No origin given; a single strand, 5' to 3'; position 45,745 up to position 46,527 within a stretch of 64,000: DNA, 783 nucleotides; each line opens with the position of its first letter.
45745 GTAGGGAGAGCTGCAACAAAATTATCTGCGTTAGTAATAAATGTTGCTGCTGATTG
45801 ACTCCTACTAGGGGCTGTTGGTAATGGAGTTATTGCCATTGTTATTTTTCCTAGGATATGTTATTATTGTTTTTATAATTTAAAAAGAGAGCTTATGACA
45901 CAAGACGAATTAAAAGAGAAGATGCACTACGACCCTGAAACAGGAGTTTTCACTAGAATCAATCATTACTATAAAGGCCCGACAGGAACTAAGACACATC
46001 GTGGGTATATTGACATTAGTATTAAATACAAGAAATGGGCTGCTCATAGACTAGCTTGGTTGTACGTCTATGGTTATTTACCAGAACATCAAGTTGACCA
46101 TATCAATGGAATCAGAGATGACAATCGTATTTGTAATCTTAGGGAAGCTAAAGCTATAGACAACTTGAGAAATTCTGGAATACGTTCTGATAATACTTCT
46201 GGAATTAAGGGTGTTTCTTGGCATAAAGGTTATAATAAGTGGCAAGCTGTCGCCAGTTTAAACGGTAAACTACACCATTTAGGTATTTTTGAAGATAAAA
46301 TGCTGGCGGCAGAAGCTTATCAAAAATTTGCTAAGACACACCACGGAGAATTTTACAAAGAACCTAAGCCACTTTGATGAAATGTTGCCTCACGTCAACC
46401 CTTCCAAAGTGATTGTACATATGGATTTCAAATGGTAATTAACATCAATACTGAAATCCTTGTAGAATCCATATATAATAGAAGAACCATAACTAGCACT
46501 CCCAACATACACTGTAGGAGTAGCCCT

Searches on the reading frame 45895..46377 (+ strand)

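Call 91: search_protein_families(library=pfam, proteins=[window:45895-46377:+], max_evalue=0.001)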
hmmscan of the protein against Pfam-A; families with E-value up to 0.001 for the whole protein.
window:45895-46377:+ (160 aa): 2 families
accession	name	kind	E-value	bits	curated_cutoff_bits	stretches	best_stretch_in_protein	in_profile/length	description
PF13392.12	HNH_3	-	1.9e-15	56.7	24.8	1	49-91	2-45/46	HNH endonuclease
PF00847.26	AP2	-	0.00023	21.9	33.3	1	102-148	1-50/54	AP2 domain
